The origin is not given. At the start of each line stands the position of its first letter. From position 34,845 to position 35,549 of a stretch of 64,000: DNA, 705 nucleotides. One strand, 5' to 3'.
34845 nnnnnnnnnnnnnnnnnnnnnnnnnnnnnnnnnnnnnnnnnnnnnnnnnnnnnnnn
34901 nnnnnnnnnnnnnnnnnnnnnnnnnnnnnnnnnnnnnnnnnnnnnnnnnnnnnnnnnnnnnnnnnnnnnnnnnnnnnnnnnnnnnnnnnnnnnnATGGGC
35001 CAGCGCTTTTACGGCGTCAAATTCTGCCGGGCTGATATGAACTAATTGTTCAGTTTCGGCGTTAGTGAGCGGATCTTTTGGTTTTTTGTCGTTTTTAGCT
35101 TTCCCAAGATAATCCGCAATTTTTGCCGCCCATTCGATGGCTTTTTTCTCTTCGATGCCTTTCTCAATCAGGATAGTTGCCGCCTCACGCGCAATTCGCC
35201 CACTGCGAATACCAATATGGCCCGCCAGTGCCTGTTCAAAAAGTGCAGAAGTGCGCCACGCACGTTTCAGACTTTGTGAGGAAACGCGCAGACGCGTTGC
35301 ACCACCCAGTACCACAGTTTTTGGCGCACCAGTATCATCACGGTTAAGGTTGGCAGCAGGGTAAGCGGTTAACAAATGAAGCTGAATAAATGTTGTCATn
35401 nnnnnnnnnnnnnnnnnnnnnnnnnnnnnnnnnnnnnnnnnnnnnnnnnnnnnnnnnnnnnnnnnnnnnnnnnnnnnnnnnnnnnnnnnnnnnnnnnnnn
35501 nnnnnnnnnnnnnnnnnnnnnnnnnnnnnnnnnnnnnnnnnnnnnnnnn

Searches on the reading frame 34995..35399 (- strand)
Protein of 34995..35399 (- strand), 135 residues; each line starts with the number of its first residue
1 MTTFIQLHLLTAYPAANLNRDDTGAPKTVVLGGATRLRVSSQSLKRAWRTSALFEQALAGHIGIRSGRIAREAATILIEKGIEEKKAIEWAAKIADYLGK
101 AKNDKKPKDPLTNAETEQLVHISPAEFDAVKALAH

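Call 48: find_encoding_contigs(protein=window:34995-35399:-, flank=1200, max_places=4)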
Protein seq(135 aa) (135 aa): 24 contigs read that carry it; 4 places shown.
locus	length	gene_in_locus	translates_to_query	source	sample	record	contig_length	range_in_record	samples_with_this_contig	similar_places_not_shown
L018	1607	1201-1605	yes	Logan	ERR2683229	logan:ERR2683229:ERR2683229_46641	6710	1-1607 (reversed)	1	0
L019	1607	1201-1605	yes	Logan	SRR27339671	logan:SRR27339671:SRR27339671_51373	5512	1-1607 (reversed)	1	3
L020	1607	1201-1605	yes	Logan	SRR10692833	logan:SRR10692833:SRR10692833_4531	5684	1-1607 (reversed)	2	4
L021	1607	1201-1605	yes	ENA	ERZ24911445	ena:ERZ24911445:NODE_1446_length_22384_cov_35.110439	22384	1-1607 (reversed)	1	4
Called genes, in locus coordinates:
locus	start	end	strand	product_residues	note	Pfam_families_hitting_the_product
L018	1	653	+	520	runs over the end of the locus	PF09481:CRISPR_Cse1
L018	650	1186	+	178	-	PF09485:CRISPR_Cse2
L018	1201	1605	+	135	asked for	PF09344:Cas_CT1975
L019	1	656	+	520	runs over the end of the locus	PF09481:CRISPR_Cse1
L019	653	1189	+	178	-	PF09485:CRISPR_Cse2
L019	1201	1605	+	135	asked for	PF09344:Cas_CT1975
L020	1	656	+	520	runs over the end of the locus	PF09481:CRISPR_Cse1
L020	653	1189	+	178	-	PF09485:CRISPR_Cse2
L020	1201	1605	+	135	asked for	PF09344:Cas_CT1975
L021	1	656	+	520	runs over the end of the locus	PF09481:CRISPR_Cse1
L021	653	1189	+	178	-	PF09485:CRISPR_Cse2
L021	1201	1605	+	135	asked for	PF09344:Cas_CT1975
